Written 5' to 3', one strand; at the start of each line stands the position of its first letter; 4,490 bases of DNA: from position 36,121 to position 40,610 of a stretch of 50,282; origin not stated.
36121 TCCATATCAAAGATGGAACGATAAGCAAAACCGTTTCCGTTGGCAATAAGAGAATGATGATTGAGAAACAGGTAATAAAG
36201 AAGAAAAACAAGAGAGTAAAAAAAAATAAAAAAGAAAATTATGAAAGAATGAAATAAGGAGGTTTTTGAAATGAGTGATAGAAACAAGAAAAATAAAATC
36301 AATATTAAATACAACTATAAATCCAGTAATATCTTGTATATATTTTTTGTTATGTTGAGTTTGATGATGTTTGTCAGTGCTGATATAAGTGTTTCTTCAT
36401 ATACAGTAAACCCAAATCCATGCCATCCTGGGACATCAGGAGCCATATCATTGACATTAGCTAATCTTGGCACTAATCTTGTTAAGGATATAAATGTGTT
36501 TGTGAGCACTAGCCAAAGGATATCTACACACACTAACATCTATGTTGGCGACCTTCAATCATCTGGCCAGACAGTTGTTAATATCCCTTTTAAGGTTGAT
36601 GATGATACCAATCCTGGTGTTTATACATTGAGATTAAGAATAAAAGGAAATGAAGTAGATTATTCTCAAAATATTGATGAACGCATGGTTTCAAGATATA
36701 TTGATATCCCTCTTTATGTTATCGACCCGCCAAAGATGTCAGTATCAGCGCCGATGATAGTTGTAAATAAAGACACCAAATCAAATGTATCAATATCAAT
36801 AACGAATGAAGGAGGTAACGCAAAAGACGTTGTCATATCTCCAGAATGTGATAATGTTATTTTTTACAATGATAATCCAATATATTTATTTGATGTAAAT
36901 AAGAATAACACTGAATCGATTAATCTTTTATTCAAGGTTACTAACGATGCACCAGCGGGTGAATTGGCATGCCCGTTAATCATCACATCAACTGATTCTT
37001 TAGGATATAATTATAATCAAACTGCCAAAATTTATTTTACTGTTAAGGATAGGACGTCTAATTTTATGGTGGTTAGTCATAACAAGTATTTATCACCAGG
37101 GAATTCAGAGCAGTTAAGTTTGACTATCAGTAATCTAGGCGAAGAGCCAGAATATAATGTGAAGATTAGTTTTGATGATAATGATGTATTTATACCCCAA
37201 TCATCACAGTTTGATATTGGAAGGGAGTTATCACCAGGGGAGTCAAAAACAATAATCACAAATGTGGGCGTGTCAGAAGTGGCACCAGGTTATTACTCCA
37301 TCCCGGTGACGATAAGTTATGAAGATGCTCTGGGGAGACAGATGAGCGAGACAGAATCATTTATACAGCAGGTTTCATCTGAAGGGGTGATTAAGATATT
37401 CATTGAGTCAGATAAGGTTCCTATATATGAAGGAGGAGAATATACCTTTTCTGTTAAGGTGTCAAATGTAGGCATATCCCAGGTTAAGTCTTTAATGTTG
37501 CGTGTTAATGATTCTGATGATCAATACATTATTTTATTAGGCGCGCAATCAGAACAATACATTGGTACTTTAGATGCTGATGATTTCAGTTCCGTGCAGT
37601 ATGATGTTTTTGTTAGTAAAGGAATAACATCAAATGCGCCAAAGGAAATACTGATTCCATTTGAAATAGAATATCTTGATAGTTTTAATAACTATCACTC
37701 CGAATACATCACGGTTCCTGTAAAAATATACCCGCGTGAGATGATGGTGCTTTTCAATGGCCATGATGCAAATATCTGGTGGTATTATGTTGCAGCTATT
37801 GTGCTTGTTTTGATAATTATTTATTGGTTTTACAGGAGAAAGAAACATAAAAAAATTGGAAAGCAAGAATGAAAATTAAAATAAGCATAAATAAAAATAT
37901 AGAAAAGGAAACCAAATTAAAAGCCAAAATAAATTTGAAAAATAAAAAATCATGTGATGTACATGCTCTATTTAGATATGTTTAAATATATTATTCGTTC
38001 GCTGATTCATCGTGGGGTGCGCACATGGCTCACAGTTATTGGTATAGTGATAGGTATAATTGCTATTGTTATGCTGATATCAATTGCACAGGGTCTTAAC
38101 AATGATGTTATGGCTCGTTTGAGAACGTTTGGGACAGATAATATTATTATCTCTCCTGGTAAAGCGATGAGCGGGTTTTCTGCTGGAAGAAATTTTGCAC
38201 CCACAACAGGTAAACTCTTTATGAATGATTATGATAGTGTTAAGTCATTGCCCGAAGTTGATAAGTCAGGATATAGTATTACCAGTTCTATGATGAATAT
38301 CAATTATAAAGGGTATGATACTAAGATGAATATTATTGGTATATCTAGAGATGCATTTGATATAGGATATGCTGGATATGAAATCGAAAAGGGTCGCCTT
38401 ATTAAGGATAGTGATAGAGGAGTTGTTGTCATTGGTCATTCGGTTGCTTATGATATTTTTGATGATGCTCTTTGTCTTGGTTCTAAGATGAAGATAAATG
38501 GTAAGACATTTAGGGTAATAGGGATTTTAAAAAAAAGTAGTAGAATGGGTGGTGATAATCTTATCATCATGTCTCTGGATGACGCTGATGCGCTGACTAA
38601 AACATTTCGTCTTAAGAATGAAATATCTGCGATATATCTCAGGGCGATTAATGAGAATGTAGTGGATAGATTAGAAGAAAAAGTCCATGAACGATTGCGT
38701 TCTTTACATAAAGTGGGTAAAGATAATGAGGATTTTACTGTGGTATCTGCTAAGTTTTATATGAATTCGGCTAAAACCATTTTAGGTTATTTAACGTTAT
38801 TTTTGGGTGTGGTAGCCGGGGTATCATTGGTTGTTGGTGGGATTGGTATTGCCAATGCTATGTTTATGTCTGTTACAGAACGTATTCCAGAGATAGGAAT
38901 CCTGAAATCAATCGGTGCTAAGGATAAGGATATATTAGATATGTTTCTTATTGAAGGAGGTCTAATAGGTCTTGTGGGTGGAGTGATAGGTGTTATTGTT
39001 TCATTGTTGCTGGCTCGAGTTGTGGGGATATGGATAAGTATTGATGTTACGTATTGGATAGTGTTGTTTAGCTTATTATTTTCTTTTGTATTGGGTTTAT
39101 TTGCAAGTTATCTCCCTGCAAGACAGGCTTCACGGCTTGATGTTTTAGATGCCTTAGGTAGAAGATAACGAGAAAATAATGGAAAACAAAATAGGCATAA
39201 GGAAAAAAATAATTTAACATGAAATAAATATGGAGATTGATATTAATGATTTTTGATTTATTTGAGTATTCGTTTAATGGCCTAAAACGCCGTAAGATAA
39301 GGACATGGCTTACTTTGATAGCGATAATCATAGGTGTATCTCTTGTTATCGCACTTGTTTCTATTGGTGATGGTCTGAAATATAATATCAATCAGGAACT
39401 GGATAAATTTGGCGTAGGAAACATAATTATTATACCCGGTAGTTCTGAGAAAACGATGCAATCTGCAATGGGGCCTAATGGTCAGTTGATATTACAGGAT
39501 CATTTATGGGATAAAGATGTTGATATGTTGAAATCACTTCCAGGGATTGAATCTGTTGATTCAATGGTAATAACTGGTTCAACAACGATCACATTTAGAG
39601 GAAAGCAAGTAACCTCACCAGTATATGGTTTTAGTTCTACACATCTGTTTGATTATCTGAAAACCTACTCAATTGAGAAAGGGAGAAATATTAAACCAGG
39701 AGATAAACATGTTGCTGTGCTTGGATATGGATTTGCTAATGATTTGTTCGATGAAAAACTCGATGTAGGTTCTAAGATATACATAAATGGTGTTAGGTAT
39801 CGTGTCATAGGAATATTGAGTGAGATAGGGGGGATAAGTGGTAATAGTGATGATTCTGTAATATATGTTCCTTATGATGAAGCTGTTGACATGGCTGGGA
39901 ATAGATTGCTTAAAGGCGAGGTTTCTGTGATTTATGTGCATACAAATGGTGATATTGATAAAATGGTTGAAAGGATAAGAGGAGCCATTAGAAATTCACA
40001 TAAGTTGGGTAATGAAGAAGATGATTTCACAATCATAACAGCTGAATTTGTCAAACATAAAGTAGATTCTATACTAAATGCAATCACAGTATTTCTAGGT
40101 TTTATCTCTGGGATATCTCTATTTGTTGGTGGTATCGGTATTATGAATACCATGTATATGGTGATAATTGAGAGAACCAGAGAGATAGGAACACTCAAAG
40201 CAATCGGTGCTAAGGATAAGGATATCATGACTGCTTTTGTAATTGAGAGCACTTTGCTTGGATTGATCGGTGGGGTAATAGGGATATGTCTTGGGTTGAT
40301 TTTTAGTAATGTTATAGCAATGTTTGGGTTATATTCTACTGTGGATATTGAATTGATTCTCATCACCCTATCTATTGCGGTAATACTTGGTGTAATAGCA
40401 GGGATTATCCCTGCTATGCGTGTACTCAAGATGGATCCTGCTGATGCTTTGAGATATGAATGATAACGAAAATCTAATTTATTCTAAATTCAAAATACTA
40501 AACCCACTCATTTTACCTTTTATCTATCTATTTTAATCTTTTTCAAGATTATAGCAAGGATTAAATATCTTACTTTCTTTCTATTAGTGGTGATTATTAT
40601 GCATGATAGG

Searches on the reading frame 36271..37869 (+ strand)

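Call 65: search_protein_families(library=pfam, proteins=[window:36271-37869:+], max_evalue=0.001)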
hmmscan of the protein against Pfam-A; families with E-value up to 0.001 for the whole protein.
window:36271-37869:+ (533 aa): 3 families
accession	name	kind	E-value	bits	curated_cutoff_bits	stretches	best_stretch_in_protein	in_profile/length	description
PF07705.17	CARDB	-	2.4e-12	47.4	22.7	1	269-351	10-86/101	CARDB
PF23619.1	Ig_VWA7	-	9.5e-09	35.9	27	0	46-116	7-75/104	VWA7 Ig-like domain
PF10633.15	NPCBM_assoc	-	2.8e-05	24.6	24.4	0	275-350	2-77/78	NPCBM-associated, NEW3 domain of alpha-galactosidase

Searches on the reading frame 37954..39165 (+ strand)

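Call 65: search_protein_families(library=pfam, proteins=[window:37954-39165:+], max_evalue=0.001)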
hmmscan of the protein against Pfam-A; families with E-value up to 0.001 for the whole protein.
window:37954-39165:+ (404 aa): 2 families
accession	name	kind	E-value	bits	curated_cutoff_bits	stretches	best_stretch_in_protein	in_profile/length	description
PF12704.14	MacB_PCD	-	3e-30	106.5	27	1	24-245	1-205/207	MacB-like periplasmic core domain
PF02687.27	FtsX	-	9.1e-22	77.8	25.5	1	286-396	2-119/120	FtsX-like permease C-terminal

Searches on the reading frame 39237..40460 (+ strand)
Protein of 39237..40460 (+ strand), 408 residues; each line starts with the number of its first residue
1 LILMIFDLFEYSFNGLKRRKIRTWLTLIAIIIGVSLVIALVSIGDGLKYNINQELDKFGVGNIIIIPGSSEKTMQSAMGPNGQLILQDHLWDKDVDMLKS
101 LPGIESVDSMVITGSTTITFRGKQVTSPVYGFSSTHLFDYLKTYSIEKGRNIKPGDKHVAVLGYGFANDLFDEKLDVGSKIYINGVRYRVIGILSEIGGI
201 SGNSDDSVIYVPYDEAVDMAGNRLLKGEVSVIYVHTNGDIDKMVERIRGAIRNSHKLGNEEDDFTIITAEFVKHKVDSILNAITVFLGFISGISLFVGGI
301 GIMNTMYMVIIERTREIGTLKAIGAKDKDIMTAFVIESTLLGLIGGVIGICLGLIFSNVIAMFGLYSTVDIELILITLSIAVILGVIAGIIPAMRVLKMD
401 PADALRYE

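Call 65: search_protein_families(library=pfam, proteins=[window:39237-40460:+], max_evalue=0.001)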
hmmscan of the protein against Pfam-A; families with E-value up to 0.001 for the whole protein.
window:39237-40460:+ (408 aa): 2 families
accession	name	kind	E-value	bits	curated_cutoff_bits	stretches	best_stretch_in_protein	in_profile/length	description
PF12704.14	MacB_PCD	-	8.1e-33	114.9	27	1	23-247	1-204/207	MacB-like periplasmic core domain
PF02687.27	FtsX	-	1.2e-22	80.6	25.5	1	289-401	2-120/120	FtsX-like permease C-terminal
